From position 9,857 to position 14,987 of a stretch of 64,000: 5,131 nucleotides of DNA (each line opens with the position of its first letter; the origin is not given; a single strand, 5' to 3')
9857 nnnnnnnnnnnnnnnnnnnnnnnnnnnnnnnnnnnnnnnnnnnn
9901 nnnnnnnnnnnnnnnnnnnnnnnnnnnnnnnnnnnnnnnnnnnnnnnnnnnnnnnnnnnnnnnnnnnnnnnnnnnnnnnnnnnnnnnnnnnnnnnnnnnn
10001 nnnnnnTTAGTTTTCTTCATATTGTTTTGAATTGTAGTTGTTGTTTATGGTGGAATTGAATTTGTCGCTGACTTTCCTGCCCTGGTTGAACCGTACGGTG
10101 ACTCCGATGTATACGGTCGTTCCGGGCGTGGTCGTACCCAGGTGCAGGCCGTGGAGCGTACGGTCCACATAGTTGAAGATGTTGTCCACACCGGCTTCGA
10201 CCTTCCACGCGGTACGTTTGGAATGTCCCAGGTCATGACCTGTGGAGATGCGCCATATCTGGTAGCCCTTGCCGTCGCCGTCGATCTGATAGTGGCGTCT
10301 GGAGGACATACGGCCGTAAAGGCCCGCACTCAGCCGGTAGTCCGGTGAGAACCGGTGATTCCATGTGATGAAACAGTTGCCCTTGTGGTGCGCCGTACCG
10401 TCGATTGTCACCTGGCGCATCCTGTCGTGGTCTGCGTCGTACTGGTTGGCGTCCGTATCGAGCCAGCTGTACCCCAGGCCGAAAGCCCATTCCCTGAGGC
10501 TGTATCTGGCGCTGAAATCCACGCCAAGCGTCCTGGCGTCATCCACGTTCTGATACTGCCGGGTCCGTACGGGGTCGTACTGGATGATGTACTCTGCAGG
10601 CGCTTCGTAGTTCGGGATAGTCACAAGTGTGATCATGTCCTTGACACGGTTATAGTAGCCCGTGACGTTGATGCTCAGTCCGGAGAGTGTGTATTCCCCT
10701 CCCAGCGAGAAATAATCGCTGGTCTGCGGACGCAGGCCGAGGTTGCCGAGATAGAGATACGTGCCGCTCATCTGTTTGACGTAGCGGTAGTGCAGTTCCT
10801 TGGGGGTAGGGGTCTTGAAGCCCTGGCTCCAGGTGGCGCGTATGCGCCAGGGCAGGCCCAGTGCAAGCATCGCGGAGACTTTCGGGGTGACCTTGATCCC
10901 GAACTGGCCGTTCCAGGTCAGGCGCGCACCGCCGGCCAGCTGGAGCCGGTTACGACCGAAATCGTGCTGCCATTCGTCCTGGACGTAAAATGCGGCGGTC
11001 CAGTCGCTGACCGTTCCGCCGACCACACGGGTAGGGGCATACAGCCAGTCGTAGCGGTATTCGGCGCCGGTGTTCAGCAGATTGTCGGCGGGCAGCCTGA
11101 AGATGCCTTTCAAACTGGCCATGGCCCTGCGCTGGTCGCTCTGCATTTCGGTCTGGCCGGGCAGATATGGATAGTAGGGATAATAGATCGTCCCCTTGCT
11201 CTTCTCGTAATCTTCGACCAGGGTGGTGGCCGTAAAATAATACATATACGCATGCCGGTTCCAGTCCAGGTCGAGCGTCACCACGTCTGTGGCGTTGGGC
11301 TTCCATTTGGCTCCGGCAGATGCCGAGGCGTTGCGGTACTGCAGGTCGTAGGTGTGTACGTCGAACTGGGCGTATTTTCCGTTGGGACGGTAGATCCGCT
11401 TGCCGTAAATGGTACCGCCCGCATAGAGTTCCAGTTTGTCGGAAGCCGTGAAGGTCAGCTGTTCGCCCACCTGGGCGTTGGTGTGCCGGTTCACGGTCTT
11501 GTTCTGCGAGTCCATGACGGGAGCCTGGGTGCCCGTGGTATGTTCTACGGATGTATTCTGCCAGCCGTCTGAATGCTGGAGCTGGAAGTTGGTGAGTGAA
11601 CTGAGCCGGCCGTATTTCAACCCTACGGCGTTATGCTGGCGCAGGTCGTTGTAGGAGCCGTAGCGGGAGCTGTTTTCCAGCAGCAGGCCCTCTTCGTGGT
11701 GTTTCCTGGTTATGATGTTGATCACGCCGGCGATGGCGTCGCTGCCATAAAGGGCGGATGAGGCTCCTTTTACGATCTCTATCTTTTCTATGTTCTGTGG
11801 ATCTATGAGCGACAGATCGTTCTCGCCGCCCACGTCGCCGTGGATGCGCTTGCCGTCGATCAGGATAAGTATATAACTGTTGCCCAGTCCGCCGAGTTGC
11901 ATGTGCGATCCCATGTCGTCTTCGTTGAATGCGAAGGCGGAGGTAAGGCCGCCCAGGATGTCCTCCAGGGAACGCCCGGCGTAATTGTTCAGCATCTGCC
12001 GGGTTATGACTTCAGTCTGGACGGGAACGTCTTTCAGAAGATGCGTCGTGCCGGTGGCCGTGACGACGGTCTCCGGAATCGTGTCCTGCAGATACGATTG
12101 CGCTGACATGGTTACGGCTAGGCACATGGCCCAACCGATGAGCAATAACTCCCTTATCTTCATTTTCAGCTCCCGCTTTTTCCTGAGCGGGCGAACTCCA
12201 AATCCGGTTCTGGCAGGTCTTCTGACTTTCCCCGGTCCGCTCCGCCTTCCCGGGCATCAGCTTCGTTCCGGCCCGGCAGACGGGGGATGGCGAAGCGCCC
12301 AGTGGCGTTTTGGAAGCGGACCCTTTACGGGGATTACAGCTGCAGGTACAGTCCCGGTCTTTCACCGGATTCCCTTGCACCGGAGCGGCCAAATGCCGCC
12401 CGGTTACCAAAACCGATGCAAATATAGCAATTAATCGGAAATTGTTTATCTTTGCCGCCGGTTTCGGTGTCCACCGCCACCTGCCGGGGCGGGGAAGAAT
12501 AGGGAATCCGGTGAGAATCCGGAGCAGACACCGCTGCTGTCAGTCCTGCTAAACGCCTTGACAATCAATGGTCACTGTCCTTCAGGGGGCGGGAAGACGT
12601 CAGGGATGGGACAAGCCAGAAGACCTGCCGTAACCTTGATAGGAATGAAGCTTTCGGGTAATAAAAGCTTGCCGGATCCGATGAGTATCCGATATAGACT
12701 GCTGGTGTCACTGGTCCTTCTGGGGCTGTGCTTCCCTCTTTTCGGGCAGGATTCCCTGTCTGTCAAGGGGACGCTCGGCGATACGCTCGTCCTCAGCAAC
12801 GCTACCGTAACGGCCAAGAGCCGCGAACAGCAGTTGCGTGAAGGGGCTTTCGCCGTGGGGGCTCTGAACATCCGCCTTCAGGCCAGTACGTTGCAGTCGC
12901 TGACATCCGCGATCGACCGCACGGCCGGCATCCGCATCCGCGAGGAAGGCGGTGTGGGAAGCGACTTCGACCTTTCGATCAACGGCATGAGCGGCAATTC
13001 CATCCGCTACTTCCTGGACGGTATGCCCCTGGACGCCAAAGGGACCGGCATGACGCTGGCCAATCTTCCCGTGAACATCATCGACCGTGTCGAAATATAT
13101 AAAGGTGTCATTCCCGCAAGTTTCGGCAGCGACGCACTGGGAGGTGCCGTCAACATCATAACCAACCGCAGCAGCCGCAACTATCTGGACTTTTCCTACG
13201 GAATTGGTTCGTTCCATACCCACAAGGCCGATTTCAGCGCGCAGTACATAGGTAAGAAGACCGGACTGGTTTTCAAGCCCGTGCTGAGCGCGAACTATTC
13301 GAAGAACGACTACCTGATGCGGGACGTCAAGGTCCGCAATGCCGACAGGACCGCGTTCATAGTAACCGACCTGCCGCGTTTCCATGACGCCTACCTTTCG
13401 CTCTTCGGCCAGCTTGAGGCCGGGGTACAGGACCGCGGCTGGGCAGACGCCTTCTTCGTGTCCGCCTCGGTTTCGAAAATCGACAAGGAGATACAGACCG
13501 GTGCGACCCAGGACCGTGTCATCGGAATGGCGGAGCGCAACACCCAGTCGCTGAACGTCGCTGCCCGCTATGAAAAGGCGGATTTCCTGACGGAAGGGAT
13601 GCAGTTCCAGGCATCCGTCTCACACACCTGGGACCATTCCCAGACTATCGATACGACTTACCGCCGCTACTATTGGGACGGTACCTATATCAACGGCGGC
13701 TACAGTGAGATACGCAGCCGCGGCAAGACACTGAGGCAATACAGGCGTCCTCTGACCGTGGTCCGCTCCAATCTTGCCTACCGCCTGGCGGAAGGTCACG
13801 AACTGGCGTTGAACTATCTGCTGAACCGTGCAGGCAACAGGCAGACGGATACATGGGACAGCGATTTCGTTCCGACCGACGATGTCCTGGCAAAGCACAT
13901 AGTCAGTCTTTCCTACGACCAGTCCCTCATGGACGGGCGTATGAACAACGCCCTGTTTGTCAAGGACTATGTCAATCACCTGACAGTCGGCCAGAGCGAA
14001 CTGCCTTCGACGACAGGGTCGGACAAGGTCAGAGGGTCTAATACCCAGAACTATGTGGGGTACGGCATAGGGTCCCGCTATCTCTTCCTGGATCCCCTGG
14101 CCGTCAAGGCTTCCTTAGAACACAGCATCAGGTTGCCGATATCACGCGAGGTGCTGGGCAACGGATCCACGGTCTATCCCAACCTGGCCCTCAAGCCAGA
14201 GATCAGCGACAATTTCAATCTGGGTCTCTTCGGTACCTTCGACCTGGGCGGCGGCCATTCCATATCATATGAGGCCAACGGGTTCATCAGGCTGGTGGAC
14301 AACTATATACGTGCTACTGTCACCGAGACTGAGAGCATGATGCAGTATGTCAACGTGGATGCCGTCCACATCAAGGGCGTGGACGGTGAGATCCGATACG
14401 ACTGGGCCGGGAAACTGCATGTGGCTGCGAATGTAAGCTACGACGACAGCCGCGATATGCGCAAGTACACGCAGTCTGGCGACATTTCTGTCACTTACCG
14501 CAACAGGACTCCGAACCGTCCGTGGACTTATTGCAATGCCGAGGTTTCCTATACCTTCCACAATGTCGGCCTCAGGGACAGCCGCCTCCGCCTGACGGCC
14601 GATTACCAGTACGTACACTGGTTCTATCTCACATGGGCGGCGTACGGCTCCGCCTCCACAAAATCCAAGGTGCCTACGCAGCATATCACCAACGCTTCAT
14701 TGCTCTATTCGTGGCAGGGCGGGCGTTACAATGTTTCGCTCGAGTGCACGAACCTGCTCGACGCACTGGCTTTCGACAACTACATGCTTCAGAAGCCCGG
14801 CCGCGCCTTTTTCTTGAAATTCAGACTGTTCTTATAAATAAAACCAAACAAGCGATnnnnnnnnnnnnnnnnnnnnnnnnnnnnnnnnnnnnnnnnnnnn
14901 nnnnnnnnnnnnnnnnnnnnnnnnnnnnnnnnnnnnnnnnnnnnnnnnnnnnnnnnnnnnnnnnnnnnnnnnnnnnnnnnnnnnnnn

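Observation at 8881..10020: CbiK-fold (chelatase-fold) surface lipoprotein in a B12-riboswitch operon behind a BtuB-like receptor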

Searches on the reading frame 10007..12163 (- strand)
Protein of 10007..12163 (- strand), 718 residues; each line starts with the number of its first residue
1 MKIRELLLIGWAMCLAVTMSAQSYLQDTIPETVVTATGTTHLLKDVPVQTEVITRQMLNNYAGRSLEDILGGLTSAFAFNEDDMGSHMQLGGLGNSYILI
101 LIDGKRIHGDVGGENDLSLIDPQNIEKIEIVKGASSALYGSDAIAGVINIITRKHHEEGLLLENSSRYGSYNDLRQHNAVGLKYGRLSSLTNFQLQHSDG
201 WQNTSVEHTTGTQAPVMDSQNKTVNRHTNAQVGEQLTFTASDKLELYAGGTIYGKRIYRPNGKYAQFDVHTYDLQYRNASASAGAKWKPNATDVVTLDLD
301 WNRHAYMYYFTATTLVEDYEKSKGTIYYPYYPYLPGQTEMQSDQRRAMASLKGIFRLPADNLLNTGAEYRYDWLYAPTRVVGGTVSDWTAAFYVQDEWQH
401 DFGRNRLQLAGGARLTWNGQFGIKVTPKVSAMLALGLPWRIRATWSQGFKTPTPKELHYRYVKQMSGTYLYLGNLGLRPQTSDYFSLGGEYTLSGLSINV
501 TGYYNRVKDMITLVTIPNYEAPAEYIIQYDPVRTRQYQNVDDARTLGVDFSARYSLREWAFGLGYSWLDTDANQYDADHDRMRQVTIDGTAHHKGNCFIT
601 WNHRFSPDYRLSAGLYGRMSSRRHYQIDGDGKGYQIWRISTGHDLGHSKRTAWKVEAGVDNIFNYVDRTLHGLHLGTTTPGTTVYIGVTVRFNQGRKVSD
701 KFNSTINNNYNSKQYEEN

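Call 3: search_protein_families(library=pfam, proteins=[window:10007-12163:-], max_evalue=0.01)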
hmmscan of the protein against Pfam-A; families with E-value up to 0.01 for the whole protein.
window:10007-12163:- (718 aa): 2 families
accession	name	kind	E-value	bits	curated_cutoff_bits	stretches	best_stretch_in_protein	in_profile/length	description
PF00593.30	TonB_dep_Rec_b-barrel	-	4e-34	119.7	27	1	261-662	31-436/436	TonB dependent receptor-like, beta-barrel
PF07715.20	Plug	-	2.7e-23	83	23.9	1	44-147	3-107/107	TonB-dependent Receptor Plug Domain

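Call 4: search_protein_families(library=ncbifam, proteins=[window:10007-12163:-], max_evalue=0.01)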
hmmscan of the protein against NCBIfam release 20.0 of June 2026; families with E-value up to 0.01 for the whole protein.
window:10007-12163:- (718 aa): 29 families (the best 25 are shown)
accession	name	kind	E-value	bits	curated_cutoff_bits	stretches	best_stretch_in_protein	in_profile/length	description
NF010010.0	PRK13483.1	equivalog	1.3e-40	139.1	927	2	17-158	20-168/660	ligand-gated channel protein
TIGR01785.1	TonB-hemin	subfamily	1.6e-38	132.6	316.85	1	31-692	3-677/677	TonB-dependent heme/hemoglobin receptor family protein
NF007478.2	PRK10064.1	equivalog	2.3e-38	131.9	745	2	13-155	17-160/663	catecholate siderophore receptor CirA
TIGR01779.1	TonB-B12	equivalog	2e-37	129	599.7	1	12-579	11-511/614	TonB-dependent vitamin B12 receptor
NF050067.1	TonBEntbctnRecCfrA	equivalog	2.2e-34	118.8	1200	1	20-698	17-690/698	TonB-dependent ferric enterobactin receptor CfrA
TIGR01786.1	TonB-hemlactrns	subfamily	7.3e-33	113.9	323.75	2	202-666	302-685/719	TonB-dependent hemoglobin/transferrin/lactoferrin family receptor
NF010038.0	PRK13513.1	equivalog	1.4e-32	113.1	942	2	19-158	19-170/659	ligand-gated channel protein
NF010011.0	PRK13484.1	equivalog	3.8e-29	101.5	1197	2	8-156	8-162/682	IreA family TonB-dependent siderophore receptor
TIGR01783.1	TonB-siderophor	subfamily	1.3e-26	93.4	223.5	2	45-282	1-237/649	TonB-dependent siderophore receptor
NF007926.1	PRK10641.1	equivalog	2.6e-25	89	836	1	14-576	13-515/617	TonB-dependent vitamin B12 receptor BtuB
NF010012.0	PRK13486.1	equivalog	2e-23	82.7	924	2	14-227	13-240/696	TonB-dependent receptor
NF053590.1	TonB_dep_TOL0244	equivalog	1.4e-14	53.7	645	2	98-164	83-152/604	TOL_0244 family TonB-dependent receptor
NF010051.0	PRK13528.1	subfamily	7.1e-14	51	583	2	87-157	96-176/727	FepA family TonB-dependent siderophore receptor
NF010048.1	PRK13524.1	subfamily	1.3e-12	47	493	1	89-158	102-181/744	FepA family TonB-dependent siderophore receptor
TIGR04056.1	OMP_RagA_SusC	subfamily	2.1e-12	46.2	368.25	1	27-267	76-325/981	SusC/RagA family TonB-linked outer membrane protein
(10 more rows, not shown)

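Call 45: search_solved_structures(query=window:10007-12163:-, max_evalue=1e-10)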
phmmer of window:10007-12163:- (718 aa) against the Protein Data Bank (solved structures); distinct sequences matched with E-value up to 1e-10: 9.
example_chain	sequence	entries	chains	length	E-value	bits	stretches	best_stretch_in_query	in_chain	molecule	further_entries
2hdf_A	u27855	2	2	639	2.3e-31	112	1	31-155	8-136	Colicin I receptor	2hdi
9nn6_A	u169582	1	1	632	2.9e-31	111.6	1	33-155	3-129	Colicin I receptor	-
1nqf_A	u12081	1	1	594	1.6e-16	62.9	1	26-215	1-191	Vitamin B12 receptor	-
1nqe_A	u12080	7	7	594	6.7e-16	60.8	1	26-215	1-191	Vitamin B12 receptor | Vitamin B12 transporter btuB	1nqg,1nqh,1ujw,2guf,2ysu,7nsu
3rgn_A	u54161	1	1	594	6.7e-16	60.8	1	26-215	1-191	Vitamin B12 transporter BtuB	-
3rgm_A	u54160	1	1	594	8.4e-16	60.5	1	26-215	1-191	Vitamin B12 transporter BtuB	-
3m8b_A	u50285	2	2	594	1.2e-15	60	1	26-215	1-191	Vitamin B12 transporter btuB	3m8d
2gsk_A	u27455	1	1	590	1.5e-14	56.4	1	33-215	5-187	Vitamin B12 transporter btuB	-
8the_A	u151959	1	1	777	1.4e-12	49.9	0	30-152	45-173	Heme/hemoglobin uptake outer membrane receptor PhuR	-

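Call 76: search_solved_structures(query=window:10007-12163:-, max_evalue=0.01)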
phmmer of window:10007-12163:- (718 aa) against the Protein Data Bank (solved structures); distinct sequences matched with E-value up to 0.01: 26.
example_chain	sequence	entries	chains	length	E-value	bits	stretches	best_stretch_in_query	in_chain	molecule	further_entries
2hdf_A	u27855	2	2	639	2.3e-31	112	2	31-155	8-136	Colicin I receptor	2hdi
9nn6_A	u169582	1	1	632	2.9e-31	111.6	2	33-155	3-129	Colicin I receptor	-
1nqf_A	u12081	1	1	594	1.6e-16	62.9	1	26-215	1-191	Vitamin B12 receptor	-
1nqe_A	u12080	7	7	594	6.7e-16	60.8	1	26-215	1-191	Vitamin B12 receptor | Vitamin B12 transporter btuB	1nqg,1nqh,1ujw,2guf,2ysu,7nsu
3rgn_A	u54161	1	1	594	6.7e-16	60.8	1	26-215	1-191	Vitamin B12 transporter BtuB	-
3rgm_A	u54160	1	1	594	8.4e-16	60.5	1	26-215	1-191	Vitamin B12 transporter BtuB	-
3m8b_A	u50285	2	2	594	1.2e-15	60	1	26-215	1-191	Vitamin B12 transporter btuB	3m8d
2gsk_A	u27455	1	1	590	1.5e-14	56.4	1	33-215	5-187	Vitamin B12 transporter btuB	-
8the_A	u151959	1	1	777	1.4e-12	49.9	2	30-152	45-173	Heme/hemoglobin uptake outer membrane receptor PhuR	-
5fp2_A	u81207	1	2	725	1.6e-10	43.1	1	85-155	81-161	FERRIC ENTEROBACTIN RECEPTOR PIRA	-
9dhe_A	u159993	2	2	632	3.5e-09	38.6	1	33-153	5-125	TonB-dependent receptor | Outer membrane heme/hemoglobin receptor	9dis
9dir_B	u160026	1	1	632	4.8e-09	38.2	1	33-153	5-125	Outer membrane heme/hemoglobin receptor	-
3fhh_A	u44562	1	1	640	5e-09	38.1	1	33-153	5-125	Outer membrane heme receptor ShuA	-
5mzs_A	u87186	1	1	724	7.9e-08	34.1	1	79-181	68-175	Ferric enterobactin receptor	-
5m9b_A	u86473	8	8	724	9.6e-08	33.9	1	79-181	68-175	Ferric enterobactin receptor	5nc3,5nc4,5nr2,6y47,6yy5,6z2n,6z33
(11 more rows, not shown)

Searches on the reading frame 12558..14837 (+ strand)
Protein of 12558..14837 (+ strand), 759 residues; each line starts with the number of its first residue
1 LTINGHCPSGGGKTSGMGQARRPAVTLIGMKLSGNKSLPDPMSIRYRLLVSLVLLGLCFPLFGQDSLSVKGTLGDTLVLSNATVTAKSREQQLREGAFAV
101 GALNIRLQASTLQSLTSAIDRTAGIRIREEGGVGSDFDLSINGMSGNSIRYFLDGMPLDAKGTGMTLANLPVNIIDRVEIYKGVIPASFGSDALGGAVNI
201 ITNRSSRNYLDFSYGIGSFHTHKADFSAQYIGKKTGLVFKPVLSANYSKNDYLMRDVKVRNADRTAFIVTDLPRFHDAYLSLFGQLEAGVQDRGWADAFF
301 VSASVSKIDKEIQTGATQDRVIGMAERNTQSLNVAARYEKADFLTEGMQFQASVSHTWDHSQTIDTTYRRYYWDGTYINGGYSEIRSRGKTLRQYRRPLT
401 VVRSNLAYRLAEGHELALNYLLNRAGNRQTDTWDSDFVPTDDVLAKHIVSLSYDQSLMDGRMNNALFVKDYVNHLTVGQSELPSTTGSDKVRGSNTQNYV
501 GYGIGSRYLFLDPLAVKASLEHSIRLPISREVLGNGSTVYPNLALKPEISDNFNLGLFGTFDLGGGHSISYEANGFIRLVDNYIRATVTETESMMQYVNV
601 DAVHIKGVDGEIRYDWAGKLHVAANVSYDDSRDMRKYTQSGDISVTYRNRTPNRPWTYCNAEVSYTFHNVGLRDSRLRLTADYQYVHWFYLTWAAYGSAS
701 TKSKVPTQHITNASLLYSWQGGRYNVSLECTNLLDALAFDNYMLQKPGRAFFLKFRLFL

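Call 3: search_protein_families(library=pfam, proteins=[window:12558-14837:+], max_evalue=0.01)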
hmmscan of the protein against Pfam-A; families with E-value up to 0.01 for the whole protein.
window:12558-14837:+ (759 aa): 2 families
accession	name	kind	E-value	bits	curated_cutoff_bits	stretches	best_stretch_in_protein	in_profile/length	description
PF00593.30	TonB_dep_Rec_b-barrel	-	2.5e-18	67.6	27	1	337-733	50-436/436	TonB dependent receptor-like, beta-barrel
PF07715.20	Plug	-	2.4e-15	57.4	23.9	1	107-197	17-107/107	TonB-dependent Receptor Plug Domain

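Call 4: search_protein_families(library=ncbifam, proteins=[window:12558-14837:+], max_evalue=0.01)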
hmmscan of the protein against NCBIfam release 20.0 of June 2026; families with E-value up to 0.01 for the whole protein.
window:12558-14837:+ (759 aa): 16 families
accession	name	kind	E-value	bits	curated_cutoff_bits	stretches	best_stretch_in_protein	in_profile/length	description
NF038079.1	TonB_sider_MxcH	equivalog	5.6e-131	438.1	925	1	81-755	117-788/792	TonB-dependent siderophore myxochelin receptor MxcH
TIGR01779.1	TonB-B12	equivalog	1.2e-25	90.2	599.7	2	82-238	31-191/614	TonB-dependent vitamin B12 receptor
TIGR01785.1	TonB-hemin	subfamily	3.3e-23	82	316.85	2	80-204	2-130/677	TonB-dependent heme/hemoglobin receptor family protein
NF007926.1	PRK10641.1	equivalog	8.9e-21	74.1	836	2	113-357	62-294/617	TonB-dependent vitamin B12 receptor BtuB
TIGR01786.1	TonB-hemlactrns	subfamily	1.7e-20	72.9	323.75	2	350-632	358-588/719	TonB-dependent hemoglobin/transferrin/lactoferrin family receptor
NF010011.0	PRK13484.1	equivalog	5e-16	58.1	1197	2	83-227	34-183/682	IreA family TonB-dependent siderophore receptor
NF007478.2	PRK10064.1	equivalog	2.8e-15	55.6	745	2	74-209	30-164/663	catecholate siderophore receptor CirA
NF010010.0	PRK13483.1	equivalog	1.5e-13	49.7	927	1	80-208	34-168/660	ligand-gated channel protein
NF010038.0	PRK13513.1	equivalog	5e-12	45.2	942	1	83-209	39-171/659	ligand-gated channel protein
NF010012.0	PRK13486.1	equivalog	7.6e-10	37.8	924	1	83-210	29-165/696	TonB-dependent receptor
NF010048.1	PRK13524.1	subfamily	1.4e-09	37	493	1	168-208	141-181/744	FepA family TonB-dependent siderophore receptor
NF010051.0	PRK13528.1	subfamily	2.4e-07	29.4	583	1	145-208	118-177/727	FepA family TonB-dependent siderophore receptor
NF050067.1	TonBEntbctnRecCfrA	equivalog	5e-07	28.4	1200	1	171-223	126-177/698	TonB-dependent ferric enterobactin receptor CfrA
NF049945.1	TonB_dep_FCYXU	equivalog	7.1e-06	24.9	825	1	51-207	8-171/697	TonB-dependent receptor, FCYXU motif-type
NF007465.0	PRK10044.1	equivalog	0.00017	19.9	803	1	108-227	92-214/726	ferrichrome porin FhuA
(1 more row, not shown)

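Call 71: search_solved_structures(query=window:12663-14837:+, max_evalue=1e-8)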
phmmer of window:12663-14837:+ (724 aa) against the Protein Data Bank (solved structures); distinct sequences matched with E-value up to 1e-8: 9.
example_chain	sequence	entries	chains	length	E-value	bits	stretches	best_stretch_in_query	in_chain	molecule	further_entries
9gbc_A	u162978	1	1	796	6.5e-104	351.8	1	32-723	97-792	TonB-linked outer membrane receptor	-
1nqf_A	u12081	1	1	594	7e-13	50.9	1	54-202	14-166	Vitamin B12 receptor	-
3rgm_A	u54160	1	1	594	7.2e-13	50.8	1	54-202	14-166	Vitamin B12 transporter BtuB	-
3m8b_A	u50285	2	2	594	8.8e-13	50.5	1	70-202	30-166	Vitamin B12 transporter btuB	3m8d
1nqe_A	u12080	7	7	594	9e-13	50.5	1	54-202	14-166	Vitamin B12 receptor | Vitamin B12 transporter btuB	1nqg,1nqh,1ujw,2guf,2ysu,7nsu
3rgn_A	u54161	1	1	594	9.7e-13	50.4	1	54-202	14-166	Vitamin B12 transporter BtuB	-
2gsk_A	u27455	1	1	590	1.1e-12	50.2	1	57-202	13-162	Vitamin B12 transporter btuB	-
2hdf_A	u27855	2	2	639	1.7e-12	49.6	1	48-173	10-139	Colicin I receptor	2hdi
9nn6_A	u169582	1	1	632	2.4e-12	49.1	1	48-173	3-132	Colicin I receptor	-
